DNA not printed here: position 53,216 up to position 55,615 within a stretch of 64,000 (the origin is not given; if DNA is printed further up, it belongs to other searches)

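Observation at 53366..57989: Cytochrome-b-like/penta-haem-c fusion tightly coupled to a membrane-anchored CRTAC1-TPR beta-propeller protein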

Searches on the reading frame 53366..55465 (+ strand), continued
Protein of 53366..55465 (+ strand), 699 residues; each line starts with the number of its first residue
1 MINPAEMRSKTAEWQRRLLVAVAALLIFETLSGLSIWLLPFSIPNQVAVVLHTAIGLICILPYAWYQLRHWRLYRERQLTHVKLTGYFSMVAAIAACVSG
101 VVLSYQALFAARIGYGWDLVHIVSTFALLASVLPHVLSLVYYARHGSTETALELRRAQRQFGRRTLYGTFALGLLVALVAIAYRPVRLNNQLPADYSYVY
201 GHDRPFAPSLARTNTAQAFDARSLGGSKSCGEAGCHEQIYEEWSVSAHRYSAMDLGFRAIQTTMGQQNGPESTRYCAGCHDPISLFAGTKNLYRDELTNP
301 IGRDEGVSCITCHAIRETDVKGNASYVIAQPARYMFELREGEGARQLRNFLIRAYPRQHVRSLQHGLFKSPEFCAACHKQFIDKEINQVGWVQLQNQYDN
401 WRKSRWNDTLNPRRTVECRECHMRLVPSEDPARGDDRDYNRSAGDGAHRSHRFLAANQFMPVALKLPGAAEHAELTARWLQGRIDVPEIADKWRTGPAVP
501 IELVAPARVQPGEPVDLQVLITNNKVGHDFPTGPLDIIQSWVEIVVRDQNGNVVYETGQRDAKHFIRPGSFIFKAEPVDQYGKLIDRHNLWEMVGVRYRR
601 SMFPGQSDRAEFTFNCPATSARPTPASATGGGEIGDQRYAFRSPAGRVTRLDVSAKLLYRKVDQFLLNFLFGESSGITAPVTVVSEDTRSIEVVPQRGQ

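Call 62: search_protein_families(library=pfam, proteins=[L044:10125-11474:+], max_evalue=0.001)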
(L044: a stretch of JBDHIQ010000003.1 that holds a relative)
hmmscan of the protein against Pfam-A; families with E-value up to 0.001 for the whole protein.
L044:10125-11474:+ (449 aa): 0 families

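Call 64: find_related_loci(query=L065:8001-10055:+, collection=genome_contigs, flank=6000)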
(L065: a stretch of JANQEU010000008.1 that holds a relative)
Query L065:8001-10055:+ (685 aa) in genome_contigs; peptide patterns used: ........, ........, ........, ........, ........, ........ (x = any residue, [..] = any of these).
24 stretches matched a pattern; 4 encode a relative of the query (tblastn E <= 1e-3); 4 distinct loci.
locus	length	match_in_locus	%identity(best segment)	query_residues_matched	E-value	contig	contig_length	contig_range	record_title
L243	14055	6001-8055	100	1-685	0e+0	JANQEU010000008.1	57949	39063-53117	MAG: Cyclobacteriaceae bacterium isolate PL23a_bin.46 k99_2783442, whole genome shotgun sequence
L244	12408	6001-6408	24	229-424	6e-9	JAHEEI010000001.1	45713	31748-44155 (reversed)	MAG: Proteobacteria bacterium isolate Ww263 NODE_761_length_45713_cov_4.131185, whole genome shotgun sequence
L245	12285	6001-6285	31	227-318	1e-7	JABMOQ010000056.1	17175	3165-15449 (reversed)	MAG: Rhodospirillaceae bacterium isolate bin.380 k141_1065529, whole genome shotgun sequence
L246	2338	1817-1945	44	205-249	5e-6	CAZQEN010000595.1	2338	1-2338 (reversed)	MAG TPA_asm: uncultured Planctomycetales bacterium isolate SRP329715_co1_375 genome assembly, contig: NODE_79097_length_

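Call 66: search_protein_families(library=pfam, proteins=[L049:1301-3346:+, L008:26-3865:-, L011:989-2506:-, L023:5764-7668:+, L069:1971-5795:-, L038:4856-6604:+, L067:1918-3933:+, L010:1810-4200:+, L016:10896-13919:+, L011:12658-16197:+], max_evalue=0.00001)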
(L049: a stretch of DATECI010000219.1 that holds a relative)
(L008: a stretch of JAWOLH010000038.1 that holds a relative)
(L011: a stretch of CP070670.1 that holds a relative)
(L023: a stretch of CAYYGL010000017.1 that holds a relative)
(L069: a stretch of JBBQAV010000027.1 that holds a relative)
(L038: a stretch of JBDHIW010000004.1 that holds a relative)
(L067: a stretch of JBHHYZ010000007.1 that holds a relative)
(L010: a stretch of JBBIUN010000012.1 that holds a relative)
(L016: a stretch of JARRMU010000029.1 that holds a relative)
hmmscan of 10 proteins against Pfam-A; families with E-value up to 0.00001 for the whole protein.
L049:1301-3346:+ (682 aa): 4 families
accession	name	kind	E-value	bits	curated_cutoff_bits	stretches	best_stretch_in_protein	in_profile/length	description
PF02737.24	3HCDH_N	-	1.1e-44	152.9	22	1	19-199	1-177/180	3-hydroxyacyl-CoA dehydrogenase, NAD binding domain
PF00378.25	ECH_1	-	1.2e-38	133.3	27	1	404-587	5-185/251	Enoyl-CoA hydratase/isomerase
PF16113.10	ECH_2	-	3.2e-30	106.2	27.2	1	406-579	2-174/335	Enoyl-CoA hydratase/isomerase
PF00725.27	3HCDH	-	2.8e-11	44.2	22.1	0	204-273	1-69/97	3-hydroxyacyl-CoA dehydrogenase, C-terminal domain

L008:26-3865:- (1280 aa): 4 families
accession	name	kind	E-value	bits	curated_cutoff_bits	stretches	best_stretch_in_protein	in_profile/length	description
PF00593.30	TonB_dep_Rec_b-barrel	-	2.5e-20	74.2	27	1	664-1229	57-436/436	TonB dependent receptor-like, beta-barrel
PF07715.20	Plug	-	2e-18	67.3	23.9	1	321-426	3-107/107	TonB-dependent Receptor Plug Domain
PF13715.12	CarbopepD_reg_2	-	5.8e-12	45.9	32.2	1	232-312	1-88/88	CarboxypepD_reg-like domain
PF13620.12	CarboxypepD_reg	-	4.4e-10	40.2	32.3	1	232-301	2-82/82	Carboxypeptidase regulatory-like domain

L011:989-2506:- (506 aa): 5 families
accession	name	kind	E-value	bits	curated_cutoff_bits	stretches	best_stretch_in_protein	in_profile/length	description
PF00158.32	Sigma54_activat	-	8e-66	221.3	20.2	1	189-356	1-167/168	Sigma-54 interaction domain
PF25601.1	AAA_lid_14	-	3.8e-23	81.5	27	1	362-432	1-71/87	AAA+ ATPase lid domain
PF14532.12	Sigma54_activ_2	-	8.7e-18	65.3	25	1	203-361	13-138/138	Sigma-54 interaction domain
PF02954.25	HTH_8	-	1.3e-07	31.6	22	1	460-495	2-37/42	Bacterial regulatory protein, Fis family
PF07728.20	AAA_5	-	4.8e-06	27.1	22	1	214-332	2-123/139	AAA domain (dynein-related subfamily)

L023:5764-7668:+ (635 aa): 1 family
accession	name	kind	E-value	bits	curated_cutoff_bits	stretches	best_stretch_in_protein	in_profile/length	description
PF00474.23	SSF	-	4e-37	128.5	22.8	1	66-471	1-404/406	Sodium:solute symporter family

L069:1971-5795:- (1275 aa): 11 families
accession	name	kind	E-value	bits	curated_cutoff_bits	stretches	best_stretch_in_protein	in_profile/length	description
PF13185.12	GAF_2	-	5.7e-57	192.2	28.6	3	508-645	2-136/136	GAF domain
PF01590.32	GAF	-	5.8e-50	169.7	22.4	3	344-478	2-133/133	GAF domain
PF13492.12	GAF_3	-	7.1e-49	165.9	27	3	344-480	2-129/129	GAF domain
PF00072.30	Response_reg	-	1.5e-43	147.9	30.2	2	1150-1258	1-106/111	Response regulator receiver domain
PF02518.31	HATPase_c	-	1.9e-29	102.8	26.4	1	896-1005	2-110/111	Histidine kinase-, DNA gyrase B-, and HSP90-like ATPase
PF00512.31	HisKA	-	4.6e-21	75.1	26.9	1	781-849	1-66/66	His Kinase A (phospho-acceptor) domain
PF11849.14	DUF3369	-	1.4e-13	51.9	27.2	0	166-320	25-167/168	Domain of unknown function (DUF3369)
PF00989.32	PAS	-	1.8e-13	50.9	22.6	1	656-765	2-113/113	PAS fold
PF13426.13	PAS_9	-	1.9e-10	41.4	27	1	665-765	3-101/103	PAS domain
PF08448.16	PAS_4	-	8.1e-09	36.1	23.1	1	665-767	5-107/110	PAS fold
PF13188.13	PAS_8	-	1.9e-06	28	21.8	0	656-711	2-54/65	PAS domain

L038:4856-6604:+ (583 aa): 1 family
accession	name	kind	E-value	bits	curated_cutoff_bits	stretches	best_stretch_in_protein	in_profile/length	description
PF01869.26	BcrAD_BadFG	-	1.7e-47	162.7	31.5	1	315-565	2-271/271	BadF/BadG/BcrA/BcrD ATPase family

L067:1918-3933:+ (672 aa): 1 family
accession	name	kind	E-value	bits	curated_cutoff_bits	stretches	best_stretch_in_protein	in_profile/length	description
PF06050.19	HGD-D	-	1e-73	249.4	28.4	1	311-653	2-342/342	2-hydroxyglutaryl-CoA dehydratase, D-component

L010:1810-4200:+ (797 aa): 4 families
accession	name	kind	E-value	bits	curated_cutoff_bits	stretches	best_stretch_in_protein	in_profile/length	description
PF04820.20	Trp_halogenase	-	6.1e-13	48.9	21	1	387-654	160-389/458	Tryptophan halogenase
PF01266.30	DAO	-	2.2e-06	27.9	27.9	0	261-462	1-224/353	FAD dependent oxidoreductase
PF13450.12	NAD_binding_8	-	6.2e-06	26.8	21.9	0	264-294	1-31/68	NAD(P)-binding Rossmann-like domain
PF01494.25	FAD_binding_3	-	6.4e-06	26.1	22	0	261-292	3-34/349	FAD binding domain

L016:10896-13919:+ (1008 aa): 2 families
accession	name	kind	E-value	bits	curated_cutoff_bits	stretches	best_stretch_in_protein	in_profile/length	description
PF00933.27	Glyco_hydro_3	-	5.8e-87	292.5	27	1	409-733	1-316/316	Glycosyl hydrolase family 3 N terminal domain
PF01915.27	Glyco_hydro_3_C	-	1e-31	110.9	31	1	774-988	1-200/200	Glycosyl hydrolase family 3 C-terminal domain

L011:12658-16197:+ (1180 aa): 0 families

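Call 67: find_homologous_proteins(query=L065:8001-10055:+, max_evalue=1e-20)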
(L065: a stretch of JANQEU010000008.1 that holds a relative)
Query L065:8001-10055:+ (685 aa): 3452 proteins with E <= 1e-20 among 8000 candidates; the best 120 are listed.
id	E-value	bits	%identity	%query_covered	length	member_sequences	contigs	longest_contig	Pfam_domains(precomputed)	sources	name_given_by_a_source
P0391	0.0e+0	1465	100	91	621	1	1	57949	PF13435.12,PF01292.27,PF14522.12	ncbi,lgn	-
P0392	0.0e+0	1369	81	100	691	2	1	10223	PF13435.12,PF14522.12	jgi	jgi:Cytochrome c554 and c-prime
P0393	0.0e+0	1361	82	100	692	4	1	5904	PF14358.12,PF13435.12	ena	-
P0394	0.0e+0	1358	81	100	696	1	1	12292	PF14358.12,PF13435.12,PF14522.12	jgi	jgi:hypothetical protein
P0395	0.0e+0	1351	81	100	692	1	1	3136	PF14358.12,PF13435.12,PF14522.12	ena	-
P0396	0.0e+0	1351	81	100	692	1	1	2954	PF14358.12,PF13435.12,PF14522.12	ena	-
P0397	0.0e+0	1344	80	100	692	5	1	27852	PF14358.12,PF13435.12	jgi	jgi:hypothetical protein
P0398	0.0e+0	1334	80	100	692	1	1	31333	PF14358.12,PF13435.12,PF22113.2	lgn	-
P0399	0.0e+0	1208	71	100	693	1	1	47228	PF13435.12,PF22113.2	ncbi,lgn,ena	-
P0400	0.0e+0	1195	71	100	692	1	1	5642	PF14358.12,PF13435.12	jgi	-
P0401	0.0e+0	1194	71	100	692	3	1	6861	PF13435.12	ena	-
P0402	0.0e+0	1173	69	100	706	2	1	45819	PF13435.12,PF22113.2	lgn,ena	-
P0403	0.0e+0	1162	68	100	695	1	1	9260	-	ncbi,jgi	-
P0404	0.0e+0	1159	69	100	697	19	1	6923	PF13435.12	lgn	-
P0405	0.0e+0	1151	69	98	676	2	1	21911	PF13435.12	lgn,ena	-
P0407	0.0e+0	1147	68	100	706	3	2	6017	PF14358.12,PF13435.12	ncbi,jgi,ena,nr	ncbi:MAG: cytochrome c family protein [Cyclobacteriaceae bacterium]|nr:cytochrome c family protein [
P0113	0.0e+0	1113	67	100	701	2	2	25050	PF13435.12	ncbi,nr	ncbi:MAG: hypothetical protein D6813_05585 [Calditrichaeota bacterium]|nr:MAG: hypothetical protein 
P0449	0.0e+0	1085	64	100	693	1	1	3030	PF01292.27,PF22113.2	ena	-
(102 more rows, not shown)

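Call 68: search_protein_families(library=pfam, alignment_id=A1, max_evalue=0.01)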
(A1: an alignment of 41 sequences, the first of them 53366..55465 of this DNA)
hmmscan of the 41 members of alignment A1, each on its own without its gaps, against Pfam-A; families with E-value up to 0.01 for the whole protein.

A. member 1, window:53366-55465:+ (699 aa): 6 families
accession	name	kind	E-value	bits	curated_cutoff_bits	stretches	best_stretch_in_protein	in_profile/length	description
PF13435.11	Cytochrome_C554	-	1.9e-07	32.4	20.8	1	234-313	4-83/84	Cytochrome c554 and c-prime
PF22113.1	Mtrc-MtrF_II-IV_dom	-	1.2e-05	25.4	30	1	305-425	26-130/176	Outer membrane cytochrome MtrC/MtrF-like, domains II/IV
PF14522.11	Cytochrome_C7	-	0.00027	21.1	24.8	0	273-318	13-53/67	Cytochrome c7 and related cytochrome c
PF02335.20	Cytochrom_C552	-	0.0011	18.5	24.1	0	276-324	247-293/438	Cytochrome c552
PF14537.11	Cytochrom_c3_2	-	0.0033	18.3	25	0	270-318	23-69/79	Cytochrome c3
PF14358.11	DUF4405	-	0.0094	16.9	26.7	1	90-137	7-63/66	Domain of unknown function (DUF4405)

B. families by the number of members that match (of 41 scanned): 9 families
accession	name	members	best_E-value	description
PF13435.11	Cytochrome_C554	41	3.8e-08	Cytochrome c554 and c-prime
PF22113.1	Mtrc-MtrF_II-IV_dom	41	4.1e-06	Outer membrane cytochrome MtrC/MtrF-like, domains II/IV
PF14522.11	Cytochrome_C7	41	1.5e-05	Cytochrome c7 and related cytochrome c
PF14537.11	Cytochrom_c3_2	36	1.5e-05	Cytochrome c3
PF02335.20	Cytochrom_C552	17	8.6e-05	Cytochrome c552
PF14358.11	DUF4405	13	0.00045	Domain of unknown function (DUF4405)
PF02085.21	Cytochrom_CIII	3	0.0016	Class III cytochrome C family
PF01292.26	Ni_hydr_CYTB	2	0.0052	Prokaryotic cytochrome b561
PF03773.19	ArsP_1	1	0.0059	Predicted permease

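Call 76: find_encoding_contigs(protein=P0164, flank=8000, max_places=3)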
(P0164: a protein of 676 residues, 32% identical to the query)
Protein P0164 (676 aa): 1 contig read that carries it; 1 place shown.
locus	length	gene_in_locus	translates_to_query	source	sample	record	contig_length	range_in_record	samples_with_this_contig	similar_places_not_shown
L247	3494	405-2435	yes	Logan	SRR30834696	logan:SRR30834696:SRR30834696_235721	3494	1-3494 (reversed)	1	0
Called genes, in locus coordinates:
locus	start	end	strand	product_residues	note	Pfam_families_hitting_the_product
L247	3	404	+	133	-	?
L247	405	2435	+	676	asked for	PF22113:Mtrc-MtrF_II-IV_dom (faint), PF13435:Cytochrome_C554 (faint), PF14522:Cytochrome_C7 (faint)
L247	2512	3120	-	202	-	PF01553:Acyltransferase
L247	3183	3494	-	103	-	?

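Call 77: find_encoding_contigs(protein=P0128, flank=8000, max_places=3)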
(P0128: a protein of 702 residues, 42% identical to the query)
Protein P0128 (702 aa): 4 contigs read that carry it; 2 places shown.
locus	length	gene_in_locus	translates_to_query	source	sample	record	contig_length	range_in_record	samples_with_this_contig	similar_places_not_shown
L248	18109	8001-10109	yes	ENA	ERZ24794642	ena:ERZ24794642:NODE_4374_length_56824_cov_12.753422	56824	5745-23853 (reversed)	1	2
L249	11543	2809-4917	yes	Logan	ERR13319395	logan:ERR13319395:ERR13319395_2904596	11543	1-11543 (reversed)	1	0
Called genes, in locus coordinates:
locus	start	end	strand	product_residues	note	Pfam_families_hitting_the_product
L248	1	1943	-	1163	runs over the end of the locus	PF02811:PHP, PF07733:DNA_pol3_alpha, PF17657:DNA_pol3_finger, PF14579:HHH_6, PF01336:tRNA_anti-codon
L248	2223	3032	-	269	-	PF00378:ECH_1, PF16113:ECH_2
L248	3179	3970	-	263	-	PF00378:ECH_1, PF16113:ECH_2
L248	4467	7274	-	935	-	PF13231:PMT_2, PF07691:PA14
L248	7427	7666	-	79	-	-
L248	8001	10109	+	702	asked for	PF14522:Cytochrome_C7 (faint), PF22113:Mtrc-MtrF_II-IV_dom (faint), PF13435:Cytochrome_C554 (faint)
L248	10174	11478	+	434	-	PF13360:PQQ_2, PF13570:Beta-prop_ACSF4, PF20067:SSL_N (faint), PF25292:Beta-prop_CGLA (faint), PF13570:Beta-prop_ACSF4, PF13360:PQQ_2, PF13570:Beta-prop_ACSF4 (weak)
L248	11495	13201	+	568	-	PF01839:FG-GAP (faint), PF13517:FG-GAP_3, PF07593:UnbV_ASPIC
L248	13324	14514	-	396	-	PF11376:DUF3179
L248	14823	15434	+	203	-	PF00174:Oxidored_molyb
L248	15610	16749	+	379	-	PF01969:Ni_insertion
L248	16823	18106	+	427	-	PF00202:Aminotran_3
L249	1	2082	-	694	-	?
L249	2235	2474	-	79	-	-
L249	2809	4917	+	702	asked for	PF14522:Cytochrome_C7 (faint), PF22113:Mtrc-MtrF_II-IV_dom (faint), PF13435:Cytochrome_C554 (faint)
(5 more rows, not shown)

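Call 78: find_encoding_contigs(protein=P0137, flank=7000, max_places=2)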
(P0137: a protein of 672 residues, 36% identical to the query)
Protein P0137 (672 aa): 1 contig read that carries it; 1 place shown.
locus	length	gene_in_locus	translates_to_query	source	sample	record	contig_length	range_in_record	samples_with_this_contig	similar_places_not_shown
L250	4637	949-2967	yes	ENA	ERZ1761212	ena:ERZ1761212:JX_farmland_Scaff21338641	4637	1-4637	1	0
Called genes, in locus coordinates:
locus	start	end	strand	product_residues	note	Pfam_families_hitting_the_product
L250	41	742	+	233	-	PF10006:DUF2249, PF01814:Hemerythrin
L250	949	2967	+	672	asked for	PF14522:Cytochrome_C7 (faint)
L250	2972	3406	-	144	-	PF02082:Rrf2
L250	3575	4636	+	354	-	?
